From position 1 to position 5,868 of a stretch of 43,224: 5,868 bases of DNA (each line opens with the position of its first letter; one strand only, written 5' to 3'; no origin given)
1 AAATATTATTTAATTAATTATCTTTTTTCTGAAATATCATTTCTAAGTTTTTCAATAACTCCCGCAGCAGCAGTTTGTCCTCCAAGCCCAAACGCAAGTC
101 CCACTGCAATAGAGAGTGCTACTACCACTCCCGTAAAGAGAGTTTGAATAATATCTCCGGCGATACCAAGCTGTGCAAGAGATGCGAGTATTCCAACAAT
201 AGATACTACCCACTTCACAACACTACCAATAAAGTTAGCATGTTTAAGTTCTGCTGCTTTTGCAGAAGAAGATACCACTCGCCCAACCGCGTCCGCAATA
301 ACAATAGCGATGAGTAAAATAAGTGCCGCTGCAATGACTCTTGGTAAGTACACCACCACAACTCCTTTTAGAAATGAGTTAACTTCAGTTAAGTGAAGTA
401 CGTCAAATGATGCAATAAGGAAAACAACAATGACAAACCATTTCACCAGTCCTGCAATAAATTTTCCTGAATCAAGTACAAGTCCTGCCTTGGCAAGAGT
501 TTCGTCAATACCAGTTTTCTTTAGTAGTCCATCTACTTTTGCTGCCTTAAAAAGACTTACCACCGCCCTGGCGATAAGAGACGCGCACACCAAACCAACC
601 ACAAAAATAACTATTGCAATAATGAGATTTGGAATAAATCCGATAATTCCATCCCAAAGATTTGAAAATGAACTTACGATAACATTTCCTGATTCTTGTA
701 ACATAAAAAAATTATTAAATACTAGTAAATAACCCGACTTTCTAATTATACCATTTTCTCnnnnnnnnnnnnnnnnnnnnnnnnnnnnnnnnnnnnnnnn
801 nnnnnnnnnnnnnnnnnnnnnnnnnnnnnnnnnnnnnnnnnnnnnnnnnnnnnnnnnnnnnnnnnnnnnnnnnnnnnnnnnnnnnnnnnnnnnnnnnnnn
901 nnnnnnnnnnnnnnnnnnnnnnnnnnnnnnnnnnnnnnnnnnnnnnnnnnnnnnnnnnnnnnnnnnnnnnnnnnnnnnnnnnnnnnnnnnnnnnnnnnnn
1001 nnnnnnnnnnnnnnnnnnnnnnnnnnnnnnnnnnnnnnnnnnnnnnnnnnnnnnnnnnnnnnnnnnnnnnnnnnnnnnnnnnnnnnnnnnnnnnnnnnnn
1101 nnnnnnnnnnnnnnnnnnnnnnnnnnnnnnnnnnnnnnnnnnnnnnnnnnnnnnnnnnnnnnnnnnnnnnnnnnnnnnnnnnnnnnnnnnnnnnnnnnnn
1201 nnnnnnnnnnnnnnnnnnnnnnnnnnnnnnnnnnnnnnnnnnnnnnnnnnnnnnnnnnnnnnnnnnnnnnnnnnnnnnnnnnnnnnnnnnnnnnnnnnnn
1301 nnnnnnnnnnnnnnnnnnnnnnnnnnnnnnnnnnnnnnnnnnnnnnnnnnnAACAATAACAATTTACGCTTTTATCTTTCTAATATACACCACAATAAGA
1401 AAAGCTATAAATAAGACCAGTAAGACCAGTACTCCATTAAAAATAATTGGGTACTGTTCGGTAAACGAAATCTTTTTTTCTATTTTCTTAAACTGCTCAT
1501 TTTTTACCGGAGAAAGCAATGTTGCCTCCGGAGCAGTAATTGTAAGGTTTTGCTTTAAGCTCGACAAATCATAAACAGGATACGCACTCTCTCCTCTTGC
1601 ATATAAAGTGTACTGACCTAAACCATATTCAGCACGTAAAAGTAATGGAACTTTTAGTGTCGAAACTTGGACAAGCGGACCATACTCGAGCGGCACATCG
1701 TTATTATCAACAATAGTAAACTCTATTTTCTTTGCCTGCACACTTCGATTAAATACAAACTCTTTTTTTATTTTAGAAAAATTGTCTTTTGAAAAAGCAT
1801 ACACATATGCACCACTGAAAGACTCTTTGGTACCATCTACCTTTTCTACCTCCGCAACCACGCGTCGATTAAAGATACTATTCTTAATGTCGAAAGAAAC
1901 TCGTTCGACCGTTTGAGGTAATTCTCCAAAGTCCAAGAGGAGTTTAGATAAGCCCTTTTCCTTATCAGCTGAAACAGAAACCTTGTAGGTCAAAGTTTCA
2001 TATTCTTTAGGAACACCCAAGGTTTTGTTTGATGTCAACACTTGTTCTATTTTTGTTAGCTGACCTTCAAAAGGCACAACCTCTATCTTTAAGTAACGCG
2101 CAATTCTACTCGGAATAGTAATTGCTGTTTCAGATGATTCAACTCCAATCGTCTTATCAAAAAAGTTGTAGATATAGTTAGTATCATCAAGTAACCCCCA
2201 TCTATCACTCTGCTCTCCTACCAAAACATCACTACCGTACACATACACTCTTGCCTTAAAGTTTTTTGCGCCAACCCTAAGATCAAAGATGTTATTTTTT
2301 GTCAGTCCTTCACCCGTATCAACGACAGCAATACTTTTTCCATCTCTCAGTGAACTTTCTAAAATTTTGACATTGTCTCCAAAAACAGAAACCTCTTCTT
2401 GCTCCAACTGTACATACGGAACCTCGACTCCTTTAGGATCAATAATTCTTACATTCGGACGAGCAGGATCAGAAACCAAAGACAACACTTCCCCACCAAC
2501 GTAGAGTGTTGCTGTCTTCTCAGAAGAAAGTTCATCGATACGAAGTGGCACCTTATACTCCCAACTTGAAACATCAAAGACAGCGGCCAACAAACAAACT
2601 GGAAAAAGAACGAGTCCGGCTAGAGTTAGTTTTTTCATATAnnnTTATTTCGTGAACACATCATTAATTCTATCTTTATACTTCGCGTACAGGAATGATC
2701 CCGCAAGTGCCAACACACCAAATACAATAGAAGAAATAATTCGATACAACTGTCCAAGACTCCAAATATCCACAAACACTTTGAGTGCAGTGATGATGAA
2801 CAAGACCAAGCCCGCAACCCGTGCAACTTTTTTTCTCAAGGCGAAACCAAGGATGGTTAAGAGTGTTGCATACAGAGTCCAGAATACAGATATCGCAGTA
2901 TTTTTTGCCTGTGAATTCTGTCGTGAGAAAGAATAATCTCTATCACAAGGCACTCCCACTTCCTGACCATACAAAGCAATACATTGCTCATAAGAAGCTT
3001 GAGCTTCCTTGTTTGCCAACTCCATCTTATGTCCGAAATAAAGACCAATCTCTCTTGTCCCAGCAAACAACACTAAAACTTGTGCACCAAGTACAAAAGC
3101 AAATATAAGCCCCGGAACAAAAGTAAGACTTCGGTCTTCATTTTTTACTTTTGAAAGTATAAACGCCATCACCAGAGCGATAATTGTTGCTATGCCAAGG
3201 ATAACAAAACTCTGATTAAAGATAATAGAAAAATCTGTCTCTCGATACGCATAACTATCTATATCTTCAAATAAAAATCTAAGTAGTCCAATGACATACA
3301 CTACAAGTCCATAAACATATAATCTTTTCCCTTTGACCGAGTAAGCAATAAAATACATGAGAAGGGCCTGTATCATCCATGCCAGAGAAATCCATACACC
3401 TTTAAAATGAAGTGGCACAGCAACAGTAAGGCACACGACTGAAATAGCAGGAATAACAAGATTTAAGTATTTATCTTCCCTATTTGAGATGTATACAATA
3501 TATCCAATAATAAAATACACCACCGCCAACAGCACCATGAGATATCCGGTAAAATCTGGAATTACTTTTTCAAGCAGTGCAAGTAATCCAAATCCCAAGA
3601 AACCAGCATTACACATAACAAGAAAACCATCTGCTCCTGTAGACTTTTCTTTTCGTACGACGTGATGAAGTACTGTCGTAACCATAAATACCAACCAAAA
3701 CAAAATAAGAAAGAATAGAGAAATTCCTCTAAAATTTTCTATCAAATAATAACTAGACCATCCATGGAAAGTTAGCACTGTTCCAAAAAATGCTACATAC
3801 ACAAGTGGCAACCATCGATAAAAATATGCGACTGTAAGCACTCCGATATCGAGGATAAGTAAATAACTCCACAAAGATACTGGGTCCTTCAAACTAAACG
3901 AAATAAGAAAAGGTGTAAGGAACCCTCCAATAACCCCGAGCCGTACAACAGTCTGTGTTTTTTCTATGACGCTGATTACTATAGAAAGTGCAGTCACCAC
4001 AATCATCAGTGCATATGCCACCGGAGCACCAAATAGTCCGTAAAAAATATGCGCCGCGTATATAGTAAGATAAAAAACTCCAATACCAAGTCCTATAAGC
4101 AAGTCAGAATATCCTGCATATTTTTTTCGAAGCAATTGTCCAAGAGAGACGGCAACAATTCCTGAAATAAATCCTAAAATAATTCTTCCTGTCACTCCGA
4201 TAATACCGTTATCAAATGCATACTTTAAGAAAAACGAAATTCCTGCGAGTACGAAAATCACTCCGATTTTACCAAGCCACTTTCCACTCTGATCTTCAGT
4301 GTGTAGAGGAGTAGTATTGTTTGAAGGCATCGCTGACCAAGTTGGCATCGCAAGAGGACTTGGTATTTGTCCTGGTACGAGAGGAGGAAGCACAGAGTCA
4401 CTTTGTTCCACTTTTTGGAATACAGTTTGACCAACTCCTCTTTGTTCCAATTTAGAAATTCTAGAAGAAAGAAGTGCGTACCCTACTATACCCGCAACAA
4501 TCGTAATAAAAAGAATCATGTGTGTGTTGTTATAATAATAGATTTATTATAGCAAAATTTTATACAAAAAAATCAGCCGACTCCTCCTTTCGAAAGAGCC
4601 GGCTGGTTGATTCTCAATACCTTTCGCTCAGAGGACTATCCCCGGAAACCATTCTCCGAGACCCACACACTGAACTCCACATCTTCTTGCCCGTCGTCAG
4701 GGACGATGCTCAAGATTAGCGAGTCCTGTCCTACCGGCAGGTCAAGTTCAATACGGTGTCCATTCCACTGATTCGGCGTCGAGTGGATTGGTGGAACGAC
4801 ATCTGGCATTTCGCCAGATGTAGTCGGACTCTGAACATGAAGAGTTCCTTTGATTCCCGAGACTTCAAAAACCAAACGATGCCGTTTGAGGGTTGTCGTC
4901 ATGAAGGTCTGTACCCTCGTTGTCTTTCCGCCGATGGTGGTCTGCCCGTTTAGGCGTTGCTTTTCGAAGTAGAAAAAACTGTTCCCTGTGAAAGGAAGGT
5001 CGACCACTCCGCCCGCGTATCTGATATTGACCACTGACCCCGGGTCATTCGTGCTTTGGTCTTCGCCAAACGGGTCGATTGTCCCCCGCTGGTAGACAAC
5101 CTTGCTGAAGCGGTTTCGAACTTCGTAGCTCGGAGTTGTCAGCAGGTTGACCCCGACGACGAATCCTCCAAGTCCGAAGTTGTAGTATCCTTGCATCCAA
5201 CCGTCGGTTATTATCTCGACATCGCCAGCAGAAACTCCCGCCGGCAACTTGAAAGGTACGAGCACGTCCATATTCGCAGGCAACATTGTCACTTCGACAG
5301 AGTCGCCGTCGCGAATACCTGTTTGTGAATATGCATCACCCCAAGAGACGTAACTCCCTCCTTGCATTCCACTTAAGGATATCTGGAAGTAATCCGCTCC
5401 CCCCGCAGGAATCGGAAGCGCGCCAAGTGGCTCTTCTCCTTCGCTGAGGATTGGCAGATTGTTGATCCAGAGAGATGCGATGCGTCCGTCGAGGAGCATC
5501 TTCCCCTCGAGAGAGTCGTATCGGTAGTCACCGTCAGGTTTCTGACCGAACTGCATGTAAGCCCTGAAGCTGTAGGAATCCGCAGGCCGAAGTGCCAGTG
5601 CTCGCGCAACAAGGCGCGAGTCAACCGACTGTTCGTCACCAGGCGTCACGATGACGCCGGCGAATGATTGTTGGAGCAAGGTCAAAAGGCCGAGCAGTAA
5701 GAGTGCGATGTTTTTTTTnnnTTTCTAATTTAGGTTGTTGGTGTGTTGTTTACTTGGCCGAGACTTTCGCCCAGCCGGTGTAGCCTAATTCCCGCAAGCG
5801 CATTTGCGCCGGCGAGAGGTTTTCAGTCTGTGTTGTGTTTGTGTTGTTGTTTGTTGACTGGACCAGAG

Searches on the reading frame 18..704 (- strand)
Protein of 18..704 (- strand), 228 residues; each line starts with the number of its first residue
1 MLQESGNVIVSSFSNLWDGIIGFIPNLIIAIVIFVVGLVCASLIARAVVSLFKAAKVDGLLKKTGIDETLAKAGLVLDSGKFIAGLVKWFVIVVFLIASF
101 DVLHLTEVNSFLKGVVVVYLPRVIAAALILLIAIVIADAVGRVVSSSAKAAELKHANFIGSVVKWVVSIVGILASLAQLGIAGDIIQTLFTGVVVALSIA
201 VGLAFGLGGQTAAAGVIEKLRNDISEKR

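Call 38: find_encoding_contigs(protein=window:18-704:-, flank=10000, max_places=4)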
Protein window:18-704:- (228 aa): 2 contigs read that carry it; 2 places shown.
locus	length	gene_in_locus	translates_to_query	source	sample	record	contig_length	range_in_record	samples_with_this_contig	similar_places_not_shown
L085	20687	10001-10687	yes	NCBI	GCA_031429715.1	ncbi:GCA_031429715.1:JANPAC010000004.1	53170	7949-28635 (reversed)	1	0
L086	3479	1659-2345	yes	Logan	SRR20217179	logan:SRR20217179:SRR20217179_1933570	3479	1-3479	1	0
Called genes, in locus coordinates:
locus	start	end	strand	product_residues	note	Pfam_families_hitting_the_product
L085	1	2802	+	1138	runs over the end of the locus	PF07819:PGAP1 (weak), PF02450:LCAT, PF00561:Abhydrolase_1 (weak), PF05057:DUF676 (weak), PF02089:Palm_thioest (weak)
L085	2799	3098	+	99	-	-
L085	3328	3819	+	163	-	PF00466:Ribosomal_L10, PF27436:RL10_C (weak)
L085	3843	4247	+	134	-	PF16320:Ribosomal_L12_N, PF00542:Ribosomal_L12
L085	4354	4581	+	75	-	-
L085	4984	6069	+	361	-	-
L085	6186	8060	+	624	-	PF10101:DUF2339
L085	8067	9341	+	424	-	-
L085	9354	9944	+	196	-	-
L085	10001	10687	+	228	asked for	PF05552:MS_channel_1st_1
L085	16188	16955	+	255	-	-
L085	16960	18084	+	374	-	PF01098:FTSW_RODA_SPOVE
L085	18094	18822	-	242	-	PF00535:Glycos_transf_2, PF10111:Glyco_tranf_2_2, PF13641:Glyco_tranf_2_3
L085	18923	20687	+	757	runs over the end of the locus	-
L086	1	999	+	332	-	?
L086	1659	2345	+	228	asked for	PF05552:MS_channel_1st_1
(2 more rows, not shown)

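Call 48: search_protein_families(library=ncbifam, proteins=[L085:18923-20686:+, window:18-701:-], max_evalue=0.1)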
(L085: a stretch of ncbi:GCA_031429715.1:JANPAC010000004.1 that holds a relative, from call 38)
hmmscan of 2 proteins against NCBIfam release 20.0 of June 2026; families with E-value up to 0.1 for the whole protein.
L085:18923-20686:+ (588 aa): 0 families

window:18-701:- (227 aa): 1 family
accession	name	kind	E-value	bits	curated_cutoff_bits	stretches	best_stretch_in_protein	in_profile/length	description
NF033912.1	msc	subfamily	1e-23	84.2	100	2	9-142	74-206/365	mechanosensitive ion channel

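Call 49: search_protein_families(library=pfam, proteins=[L085:18923-20686:+, L085:16188-16952:+], max_evalue=0.1)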
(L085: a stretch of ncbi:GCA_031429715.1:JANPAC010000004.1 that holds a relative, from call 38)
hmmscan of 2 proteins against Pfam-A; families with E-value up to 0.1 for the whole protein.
L085:18923-20686:+ (588 aa): 0 families

L085:16188-16952:+ (255 aa): 1 family
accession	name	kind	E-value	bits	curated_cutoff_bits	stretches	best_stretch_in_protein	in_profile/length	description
PF11797.14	WxLIP_HBD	-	0.02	15.3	28.9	1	156-209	19-72/138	WxL Interacting Protein, host binding domain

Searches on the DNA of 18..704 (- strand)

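Call 40: search_rna_families(source=L085, start=10600, end=16300, threshold=gathering)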
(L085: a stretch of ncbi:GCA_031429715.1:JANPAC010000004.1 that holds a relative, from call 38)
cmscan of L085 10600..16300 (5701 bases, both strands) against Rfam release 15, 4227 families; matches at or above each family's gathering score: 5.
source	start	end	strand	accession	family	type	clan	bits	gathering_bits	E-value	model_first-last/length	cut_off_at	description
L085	11459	15443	+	RF02541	LSU_rRNA_bacteria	Gene; rRNA;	CL00112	2172.4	50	0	1-2925/2925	no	Bacterial large subunit ribosomal RNA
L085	15925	16033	+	RF00001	5S_rRNA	Gene; rRNA;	CL00113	77.9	38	7.5e-16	1-120/120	no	5S ribosomal RNA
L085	15637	15710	+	RF00005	tRNA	Gene; tRNA;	CL00001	61.6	29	5.8e-12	1-71/71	no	tRNA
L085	14883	15125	+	RF00028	Intron_gpI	Intron;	-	58.7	50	2.2e-13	1-253/253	no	Group I catalytic intron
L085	14163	14357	+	RF00028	Intron_gpI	Intron;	-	51.9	50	2.4e-11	1-253/253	no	Group I catalytic intron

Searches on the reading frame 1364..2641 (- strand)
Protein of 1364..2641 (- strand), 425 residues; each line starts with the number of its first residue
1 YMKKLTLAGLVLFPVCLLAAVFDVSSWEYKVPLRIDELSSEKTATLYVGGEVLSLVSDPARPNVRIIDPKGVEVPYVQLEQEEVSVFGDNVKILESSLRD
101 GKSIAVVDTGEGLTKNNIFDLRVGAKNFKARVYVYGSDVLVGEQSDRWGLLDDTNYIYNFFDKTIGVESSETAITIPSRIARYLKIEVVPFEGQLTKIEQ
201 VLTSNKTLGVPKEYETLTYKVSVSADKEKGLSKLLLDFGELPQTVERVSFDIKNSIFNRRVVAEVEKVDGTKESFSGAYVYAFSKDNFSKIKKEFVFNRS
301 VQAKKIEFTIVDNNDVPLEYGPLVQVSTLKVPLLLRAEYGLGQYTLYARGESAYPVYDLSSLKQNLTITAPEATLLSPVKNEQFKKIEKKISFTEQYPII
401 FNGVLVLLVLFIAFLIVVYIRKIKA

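Call 15: search_protein_families(library=pfam, proteins=[window:1364-2641:-], max_evalue=0.01)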
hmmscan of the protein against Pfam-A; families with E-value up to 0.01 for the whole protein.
window:1364-2641:- (425 aa): 1 family
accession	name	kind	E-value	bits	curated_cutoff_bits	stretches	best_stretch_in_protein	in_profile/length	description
PF07850.20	Renin_r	-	0.0046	17.4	27.8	1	382-419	17-54/79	Renin receptor-like transmembrane spanning segment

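Call 48: search_protein_families(library=ncbifam, proteins=[window:1364-2641:-], max_evalue=0.1)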
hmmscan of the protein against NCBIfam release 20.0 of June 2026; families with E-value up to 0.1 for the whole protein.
window:1364-2641:- (425 aa): 2 families
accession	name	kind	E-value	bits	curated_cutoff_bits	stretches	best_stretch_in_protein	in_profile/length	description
NF000955.1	PRK00099.1-1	equivalog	0.018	14.9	85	0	252-296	50-92/168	50S ribosomal protein L10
TIGR04296.1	PEFG-CTERM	domain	0.041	13.6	25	1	403-422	6-25/30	PEFG-CTERM sorting domain-containing protein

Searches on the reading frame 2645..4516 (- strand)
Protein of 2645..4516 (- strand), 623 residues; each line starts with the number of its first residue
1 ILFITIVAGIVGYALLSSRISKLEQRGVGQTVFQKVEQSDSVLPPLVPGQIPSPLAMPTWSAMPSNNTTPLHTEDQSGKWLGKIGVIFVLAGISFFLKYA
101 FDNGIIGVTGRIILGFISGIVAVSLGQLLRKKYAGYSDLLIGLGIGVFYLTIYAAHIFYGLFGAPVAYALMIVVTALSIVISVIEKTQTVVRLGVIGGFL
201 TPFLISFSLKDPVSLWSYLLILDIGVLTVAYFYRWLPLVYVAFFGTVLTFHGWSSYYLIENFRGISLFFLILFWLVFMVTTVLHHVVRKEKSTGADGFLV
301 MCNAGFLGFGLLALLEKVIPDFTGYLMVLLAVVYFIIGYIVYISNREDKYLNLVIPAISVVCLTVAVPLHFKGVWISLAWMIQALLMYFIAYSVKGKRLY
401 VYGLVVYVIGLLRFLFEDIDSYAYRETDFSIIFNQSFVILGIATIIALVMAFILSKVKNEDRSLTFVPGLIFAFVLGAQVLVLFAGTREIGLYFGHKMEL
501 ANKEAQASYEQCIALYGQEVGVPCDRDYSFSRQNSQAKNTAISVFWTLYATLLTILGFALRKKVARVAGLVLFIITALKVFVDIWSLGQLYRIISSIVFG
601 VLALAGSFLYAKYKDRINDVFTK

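Call 15: search_protein_families(library=pfam, proteins=[window:2645-4516:-], max_evalue=0.01)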
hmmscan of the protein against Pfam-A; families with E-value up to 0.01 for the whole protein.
window:2645-4516:- (623 aa): 2 families
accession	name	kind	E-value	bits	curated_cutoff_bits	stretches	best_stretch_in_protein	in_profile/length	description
PF10101.14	DUF2339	-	7.8e-72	243.5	33.6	2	78-479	2-374/659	Predicted membrane protein (DUF2339)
PF14143.11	YrhC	-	0.0019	18.7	27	1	315-370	3-58/72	YrhC-like protein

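Call 48: search_protein_families(library=ncbifam, proteins=[window:2645-4516:-], max_evalue=0.1)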
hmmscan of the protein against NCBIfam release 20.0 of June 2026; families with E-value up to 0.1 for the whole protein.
window:2645-4516:- (623 aa): 1 family
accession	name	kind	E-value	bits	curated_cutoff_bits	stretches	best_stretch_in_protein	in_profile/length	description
NF047566.1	SE1626_fam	equivalog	0.056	13.3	70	1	327-358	8-39/55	SE1626 family protein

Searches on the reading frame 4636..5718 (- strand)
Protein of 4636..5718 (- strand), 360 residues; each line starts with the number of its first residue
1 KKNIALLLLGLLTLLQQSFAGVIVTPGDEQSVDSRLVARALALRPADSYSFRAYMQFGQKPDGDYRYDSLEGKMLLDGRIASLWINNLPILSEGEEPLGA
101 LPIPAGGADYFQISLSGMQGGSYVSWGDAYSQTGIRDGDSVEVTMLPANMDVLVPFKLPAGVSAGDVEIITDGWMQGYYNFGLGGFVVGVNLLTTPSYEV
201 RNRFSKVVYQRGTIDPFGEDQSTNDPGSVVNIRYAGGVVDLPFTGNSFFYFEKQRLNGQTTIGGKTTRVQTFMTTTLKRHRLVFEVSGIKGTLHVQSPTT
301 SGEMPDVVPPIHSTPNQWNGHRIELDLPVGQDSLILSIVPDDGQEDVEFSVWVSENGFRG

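Call 15: search_protein_families(library=pfam, proteins=[window:4636-5718:-], max_evalue=0.01)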
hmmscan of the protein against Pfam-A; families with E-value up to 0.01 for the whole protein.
window:4636-5718:- (360 aa): 0 families

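Call 48: search_protein_families(library=ncbifam, proteins=[window:4636-5718:-], max_evalue=0.1)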
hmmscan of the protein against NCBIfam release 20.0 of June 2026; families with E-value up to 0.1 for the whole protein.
window:4636-5718:- (360 aa): 0 families

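Call 67: search_dna_similar(query=window:4636-5718:-, collection=plasmids, mode=protein, max_evalue=0.001, max_rows=10)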
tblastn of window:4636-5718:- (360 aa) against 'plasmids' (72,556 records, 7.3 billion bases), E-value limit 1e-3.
No match.
